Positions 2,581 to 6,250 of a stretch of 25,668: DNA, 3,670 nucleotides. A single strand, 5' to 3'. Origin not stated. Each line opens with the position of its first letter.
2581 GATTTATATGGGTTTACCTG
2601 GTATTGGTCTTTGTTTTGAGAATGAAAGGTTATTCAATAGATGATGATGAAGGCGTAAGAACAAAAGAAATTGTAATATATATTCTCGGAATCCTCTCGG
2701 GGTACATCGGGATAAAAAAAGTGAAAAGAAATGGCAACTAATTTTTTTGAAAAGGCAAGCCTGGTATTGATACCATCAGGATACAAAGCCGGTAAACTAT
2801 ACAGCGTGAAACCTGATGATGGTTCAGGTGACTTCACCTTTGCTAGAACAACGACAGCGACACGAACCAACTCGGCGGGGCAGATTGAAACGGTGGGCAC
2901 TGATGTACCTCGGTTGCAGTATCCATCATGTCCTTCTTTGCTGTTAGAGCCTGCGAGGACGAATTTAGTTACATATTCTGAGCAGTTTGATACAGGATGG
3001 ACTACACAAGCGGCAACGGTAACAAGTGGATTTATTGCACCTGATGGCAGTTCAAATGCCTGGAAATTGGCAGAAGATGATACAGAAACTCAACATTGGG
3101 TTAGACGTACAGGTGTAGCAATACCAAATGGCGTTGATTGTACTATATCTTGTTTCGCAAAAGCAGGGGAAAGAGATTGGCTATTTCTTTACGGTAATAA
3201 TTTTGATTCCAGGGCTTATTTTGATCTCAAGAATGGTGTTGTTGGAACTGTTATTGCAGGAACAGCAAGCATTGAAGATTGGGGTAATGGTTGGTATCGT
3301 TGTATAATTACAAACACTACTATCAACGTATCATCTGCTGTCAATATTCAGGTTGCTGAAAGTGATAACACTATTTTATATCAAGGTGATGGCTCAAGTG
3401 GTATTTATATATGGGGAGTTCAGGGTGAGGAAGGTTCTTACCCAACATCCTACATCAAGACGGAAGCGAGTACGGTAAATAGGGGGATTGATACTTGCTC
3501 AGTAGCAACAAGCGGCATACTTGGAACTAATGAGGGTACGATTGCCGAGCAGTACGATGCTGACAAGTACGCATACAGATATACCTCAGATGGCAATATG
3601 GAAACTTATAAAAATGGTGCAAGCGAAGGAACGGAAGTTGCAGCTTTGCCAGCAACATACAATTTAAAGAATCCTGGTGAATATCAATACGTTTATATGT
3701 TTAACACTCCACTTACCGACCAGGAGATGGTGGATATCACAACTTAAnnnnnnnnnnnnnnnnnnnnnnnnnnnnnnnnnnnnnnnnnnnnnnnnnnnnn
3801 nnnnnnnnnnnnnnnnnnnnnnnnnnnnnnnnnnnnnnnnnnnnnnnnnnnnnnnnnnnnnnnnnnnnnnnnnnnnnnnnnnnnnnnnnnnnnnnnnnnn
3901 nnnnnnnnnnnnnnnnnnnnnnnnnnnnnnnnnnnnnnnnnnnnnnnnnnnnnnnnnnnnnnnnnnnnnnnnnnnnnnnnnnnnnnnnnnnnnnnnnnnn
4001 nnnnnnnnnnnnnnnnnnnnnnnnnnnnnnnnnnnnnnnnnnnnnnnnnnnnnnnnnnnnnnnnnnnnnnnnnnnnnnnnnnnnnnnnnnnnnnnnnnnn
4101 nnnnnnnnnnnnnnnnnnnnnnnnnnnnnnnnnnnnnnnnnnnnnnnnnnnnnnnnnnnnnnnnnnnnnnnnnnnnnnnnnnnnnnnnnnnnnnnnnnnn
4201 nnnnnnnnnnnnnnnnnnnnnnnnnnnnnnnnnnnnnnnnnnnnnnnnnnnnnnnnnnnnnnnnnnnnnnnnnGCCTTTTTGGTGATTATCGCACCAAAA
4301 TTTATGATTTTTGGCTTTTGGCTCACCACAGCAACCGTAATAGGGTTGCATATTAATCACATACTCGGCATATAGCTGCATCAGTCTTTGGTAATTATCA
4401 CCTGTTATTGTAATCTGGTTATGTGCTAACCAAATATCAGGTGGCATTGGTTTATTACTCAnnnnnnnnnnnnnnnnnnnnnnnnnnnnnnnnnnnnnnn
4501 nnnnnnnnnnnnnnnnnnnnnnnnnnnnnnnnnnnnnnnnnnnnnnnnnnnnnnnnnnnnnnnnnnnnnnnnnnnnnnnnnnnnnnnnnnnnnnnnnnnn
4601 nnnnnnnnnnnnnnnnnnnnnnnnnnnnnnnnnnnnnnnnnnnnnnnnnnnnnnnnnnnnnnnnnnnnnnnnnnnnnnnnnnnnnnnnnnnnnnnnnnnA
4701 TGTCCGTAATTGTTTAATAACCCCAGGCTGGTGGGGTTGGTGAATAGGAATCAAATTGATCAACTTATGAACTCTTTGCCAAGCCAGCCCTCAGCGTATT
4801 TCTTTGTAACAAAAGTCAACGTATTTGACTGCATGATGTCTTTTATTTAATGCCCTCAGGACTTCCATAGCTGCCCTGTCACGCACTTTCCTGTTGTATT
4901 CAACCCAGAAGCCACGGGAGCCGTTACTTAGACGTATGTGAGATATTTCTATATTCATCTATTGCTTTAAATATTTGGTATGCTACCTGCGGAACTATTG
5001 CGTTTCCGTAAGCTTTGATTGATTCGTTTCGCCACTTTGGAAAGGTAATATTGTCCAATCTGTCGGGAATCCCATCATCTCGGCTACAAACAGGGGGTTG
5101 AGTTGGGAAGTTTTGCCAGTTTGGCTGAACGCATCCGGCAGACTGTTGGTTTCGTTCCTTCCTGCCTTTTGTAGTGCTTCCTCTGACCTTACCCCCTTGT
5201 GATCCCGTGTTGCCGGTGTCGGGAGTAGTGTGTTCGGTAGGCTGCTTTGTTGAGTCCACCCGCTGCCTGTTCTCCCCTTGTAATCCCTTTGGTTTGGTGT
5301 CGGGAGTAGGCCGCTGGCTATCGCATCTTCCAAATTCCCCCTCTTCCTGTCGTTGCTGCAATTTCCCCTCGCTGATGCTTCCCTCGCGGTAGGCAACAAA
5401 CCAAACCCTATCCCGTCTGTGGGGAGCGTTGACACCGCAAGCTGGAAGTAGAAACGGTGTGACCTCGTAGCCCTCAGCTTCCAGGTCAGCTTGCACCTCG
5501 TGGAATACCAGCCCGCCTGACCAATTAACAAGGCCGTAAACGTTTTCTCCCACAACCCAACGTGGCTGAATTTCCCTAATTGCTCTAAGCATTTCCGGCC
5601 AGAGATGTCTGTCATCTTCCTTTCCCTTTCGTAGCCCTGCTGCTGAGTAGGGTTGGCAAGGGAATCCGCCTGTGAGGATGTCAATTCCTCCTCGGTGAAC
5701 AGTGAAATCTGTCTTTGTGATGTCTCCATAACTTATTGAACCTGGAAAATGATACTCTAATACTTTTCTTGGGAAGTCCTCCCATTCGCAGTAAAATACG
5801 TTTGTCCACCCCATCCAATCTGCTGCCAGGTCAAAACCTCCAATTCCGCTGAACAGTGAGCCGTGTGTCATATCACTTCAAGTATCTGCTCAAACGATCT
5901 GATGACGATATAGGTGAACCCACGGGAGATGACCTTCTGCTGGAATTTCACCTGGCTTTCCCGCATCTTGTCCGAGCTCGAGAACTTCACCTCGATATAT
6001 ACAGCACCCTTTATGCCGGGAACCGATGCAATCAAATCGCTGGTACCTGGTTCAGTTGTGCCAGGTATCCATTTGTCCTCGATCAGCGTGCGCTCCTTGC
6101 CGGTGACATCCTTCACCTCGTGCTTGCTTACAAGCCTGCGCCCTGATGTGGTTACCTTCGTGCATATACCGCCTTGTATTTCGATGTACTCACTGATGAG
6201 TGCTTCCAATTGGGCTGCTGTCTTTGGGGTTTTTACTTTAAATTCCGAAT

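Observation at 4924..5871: Cytosine-5 methyltransferase gene carries a second, protein-like +1 reading frame over three quarters of its length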

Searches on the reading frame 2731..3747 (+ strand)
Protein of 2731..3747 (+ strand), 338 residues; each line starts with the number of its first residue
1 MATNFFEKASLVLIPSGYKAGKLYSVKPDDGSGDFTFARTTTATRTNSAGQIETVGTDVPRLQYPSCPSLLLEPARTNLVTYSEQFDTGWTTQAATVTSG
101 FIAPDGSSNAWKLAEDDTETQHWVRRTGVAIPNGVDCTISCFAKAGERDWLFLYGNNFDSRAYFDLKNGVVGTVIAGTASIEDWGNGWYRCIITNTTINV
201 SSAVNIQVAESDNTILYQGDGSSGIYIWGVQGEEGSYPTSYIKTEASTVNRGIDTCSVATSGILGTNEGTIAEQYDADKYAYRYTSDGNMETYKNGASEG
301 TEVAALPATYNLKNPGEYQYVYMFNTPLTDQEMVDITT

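Call 68: search_protein_families(library=phrogs, proteins=[window:2731-3747:+], max_evalue=0.001)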
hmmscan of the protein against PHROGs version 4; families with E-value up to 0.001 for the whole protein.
window:2731-3747:+ (338 aa): 6 families
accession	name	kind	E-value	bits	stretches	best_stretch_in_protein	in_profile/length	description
phrog_5939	-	tail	8e-54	184.3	1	35-276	371-629/801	tail protein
phrog_34853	-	unknown function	1.1e-52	180.4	1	7-258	4-267/555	-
phrog_11600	-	unknown function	4.7e-13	50.2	1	73-254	103-290/343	-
phrog_4797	-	unknown function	1.4e-10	41.4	1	92-250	225-394/567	-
phrog_1419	-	tail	5.1e-09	35.9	1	36-261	402-643/793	tail protein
phrog_11922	-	tail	2.3e-06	27.5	1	78-291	634-845/870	tail protein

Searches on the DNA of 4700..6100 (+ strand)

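Call 4: search_dna_similar(query=window:4700-6100:+, collection=phages, mode=near, max_rows=30)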
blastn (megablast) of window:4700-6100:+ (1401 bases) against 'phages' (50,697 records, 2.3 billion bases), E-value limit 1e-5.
Records with a match: 2; places in all: 2; records where one place covers at least 80% of the query: 0.
Best place of each record, by identity: 80-90% 2.
By first word of the organism name: Bacteriophage 1; Bacteroides 1.
By host as written in the record: - 1; Bacteroides salyersiae BG8 1.
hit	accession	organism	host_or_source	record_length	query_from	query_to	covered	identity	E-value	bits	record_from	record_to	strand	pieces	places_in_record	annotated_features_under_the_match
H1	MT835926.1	Bacteriophage sp.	human fecal samples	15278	255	421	12%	81.4%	1e-29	137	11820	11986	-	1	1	record has no annotation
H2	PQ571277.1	Bacteroides phage BS-TP4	Bacteroides salyersiae BG8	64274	314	419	8%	86.8%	1e-23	117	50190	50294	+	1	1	DNA methyltransferase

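Call 5: get_annotated_region(hit=H2, flank=3000)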
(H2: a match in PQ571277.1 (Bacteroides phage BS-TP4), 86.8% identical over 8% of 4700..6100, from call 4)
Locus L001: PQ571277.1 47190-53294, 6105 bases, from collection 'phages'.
description: Bacteroides phage BS-TP4, complete genome.
organism: Bacteroides phage BS-TP4 (NCBI taxid 3385224)
taxonomy: Viruses
host: Bacteroides salyersiae BG8; source: sewage from septic tank; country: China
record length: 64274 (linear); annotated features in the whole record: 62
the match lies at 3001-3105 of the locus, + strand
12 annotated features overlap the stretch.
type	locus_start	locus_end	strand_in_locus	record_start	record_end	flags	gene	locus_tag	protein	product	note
CDS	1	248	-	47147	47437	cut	-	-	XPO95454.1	hypothetical protein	BS-TP4_gp36; BS-TP4_gp36; None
CDS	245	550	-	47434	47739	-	-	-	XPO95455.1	hypothetical protein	BS-TP4_gp37; BS-TP4_gp37; None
CDS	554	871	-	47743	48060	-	-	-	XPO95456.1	hypothetical protein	BS-TP4_gp38; BS-TP4_gp38; None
CDS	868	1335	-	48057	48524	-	-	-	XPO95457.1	hypothetical protein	BS-TP4_gp39; BS-TP4_gp39; None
CDS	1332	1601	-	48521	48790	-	-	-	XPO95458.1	Demethylase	BS-TP4_gp40; BS-TP4_gp40; Annot2=(structure alignment-afuniprot50) AF-I9EKN7-F1-model_v4 Lysine-specific demethylase 2A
CDS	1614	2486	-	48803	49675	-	-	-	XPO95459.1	phosphoadenosine phosphosulfate reductase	BS-TP4_gp41; BS-TP4_gp41; Annot2=(structure alignment-afuniprot50) AF-A0A412YMH0-F1-model_v4 PAPS_reduct ...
CDS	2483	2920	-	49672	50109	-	-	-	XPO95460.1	hypothetical protein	BS-TP4_gp42; BS-TP4_gp42; None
CDS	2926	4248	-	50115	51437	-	-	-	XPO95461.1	DNA methyltransferase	BS-TP4_gp43; BS-TP4_gp43; Annot2=(structure alignment-afuniprot50) AF-A0A7C1L091-F1-model_v4 DNA ...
CDS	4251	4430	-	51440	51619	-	-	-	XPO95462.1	hypothetical protein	BS-TP4_gp44; BS-TP4_gp44; None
CDS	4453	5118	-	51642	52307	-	-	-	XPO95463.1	DnaC-like helicase loader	BS-TP4_gp45; BS-TP4_gp45; Annot2=(structure alignment-afuniprot50) AF-A0A8B2BH25-F1-model_v4 ATP-binding ...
CDS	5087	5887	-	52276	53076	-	-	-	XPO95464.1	replication initiation protein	BS-TP4_gp46; BS-TP4_gp46; Annot2=(structure alignment-afuniprot50) AF-A0A5B5VNK2-F1-model_v4 DUF4373 domain-containing ...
CDS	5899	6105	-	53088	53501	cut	-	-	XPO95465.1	VRR-NUC domain containing protein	BS-TP4_gp47; BS-TP4_gp47; Annot2=(structure alignment-afuniprot50) AF-A0A7T7KGW3-F1-model_v4 VRR-NUC domain-containing ...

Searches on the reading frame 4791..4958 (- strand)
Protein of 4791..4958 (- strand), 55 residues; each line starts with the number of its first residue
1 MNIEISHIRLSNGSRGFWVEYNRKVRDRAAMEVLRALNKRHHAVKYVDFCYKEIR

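Call 68: search_protein_families(library=phrogs, proteins=[window:4791-4958:-], max_evalue=0.001)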
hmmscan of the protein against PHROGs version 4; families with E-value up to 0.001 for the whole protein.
window:4791-4958:- (55 aa): 0 families

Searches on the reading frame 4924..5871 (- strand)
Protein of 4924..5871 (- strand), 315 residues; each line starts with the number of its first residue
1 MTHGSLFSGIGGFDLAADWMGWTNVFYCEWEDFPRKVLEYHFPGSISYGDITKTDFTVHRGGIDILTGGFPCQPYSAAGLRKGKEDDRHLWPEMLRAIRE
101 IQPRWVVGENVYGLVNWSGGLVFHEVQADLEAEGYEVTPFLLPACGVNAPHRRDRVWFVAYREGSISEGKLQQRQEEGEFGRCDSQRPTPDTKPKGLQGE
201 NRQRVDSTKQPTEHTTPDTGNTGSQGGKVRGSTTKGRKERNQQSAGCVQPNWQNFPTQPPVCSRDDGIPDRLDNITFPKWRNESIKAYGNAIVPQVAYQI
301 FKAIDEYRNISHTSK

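Call 3: search_protein_families(library=pfam, proteins=[window:4924-5871:-], max_evalue=1)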
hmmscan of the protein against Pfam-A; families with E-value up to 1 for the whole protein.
window:4924-5871:- (315 aa): 1 family
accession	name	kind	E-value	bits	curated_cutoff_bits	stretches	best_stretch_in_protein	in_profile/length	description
PF00145.23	DNA_methylase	-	3.4e-44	152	22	1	2-304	2-322/324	C-5 cytosine-specific DNA methylase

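Call 17: search_protein_families(library=phrogs, proteins=[window:4924-5871:-], max_evalue=0.01)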
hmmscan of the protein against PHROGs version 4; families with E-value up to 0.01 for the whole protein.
window:4924-5871:- (315 aa): 8 families
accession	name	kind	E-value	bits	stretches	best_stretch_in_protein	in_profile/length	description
phrog_363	-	other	8e-78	262.8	1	1-313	54-321/327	DNA methyltransferase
phrog_116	-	other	1.9e-56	192.8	1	1-309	208-494/779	DNA methyltransferase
phrog_5999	-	other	3.7e-10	40.8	1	6-85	8-94/109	DNA methyltransferase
phrog_32758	-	other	1.8e-08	35.3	1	123-165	5-47/154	DNA methyltransferase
phrog_36267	-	other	2.5e-05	25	1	5-55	5-55/151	DNA methyltransferase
phrog_864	-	DNA, RNA and nucleotide metabolism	2.8e-05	23.7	1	18-128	656-762/1064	DNA primase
phrog_29583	-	other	3.8e-05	23.6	1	48-174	64-204/468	DNA methyltransferase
phrog_36001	-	unknown function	0.00019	20.8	1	89-168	489-568/715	-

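Call 18: search_protein_families(library=ncbifam, proteins=[window:4924-5871:-], max_evalue=0.01)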
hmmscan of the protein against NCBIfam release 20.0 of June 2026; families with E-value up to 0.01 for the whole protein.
window:4924-5871:- (315 aa): 2 families
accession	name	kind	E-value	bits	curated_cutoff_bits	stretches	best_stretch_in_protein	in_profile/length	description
TIGR00675.1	dcm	superfamily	2.5e-37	129.3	100.65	1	5-184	3-163/329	DNA (cytosine-5-)-methyltransferase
NF007772.0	PRK10458.1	subfamily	4.9e-06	25.4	710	1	64-138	171-255/472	DNA cytosine methylase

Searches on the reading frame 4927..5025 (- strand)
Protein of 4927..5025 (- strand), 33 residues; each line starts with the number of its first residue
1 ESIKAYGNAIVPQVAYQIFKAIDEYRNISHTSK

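Call 75: search_protein_families(library=pfam, proteins=[window:4927-5025:-], max_evalue=10)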
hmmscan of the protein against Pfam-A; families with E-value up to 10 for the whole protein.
seq(33 aa): 0 families

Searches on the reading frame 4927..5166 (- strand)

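Call 75: search_protein_families(library=pfam, proteins=[window:4927-5166:-], max_evalue=10)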
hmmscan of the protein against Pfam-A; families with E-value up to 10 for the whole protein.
seq(80 aa): 1 family
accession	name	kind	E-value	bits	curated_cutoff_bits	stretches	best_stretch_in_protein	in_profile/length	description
PF00145.23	DNA_methylase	-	0.052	13.4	22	1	27-70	283-323/324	C-5 cytosine-specific DNA methylase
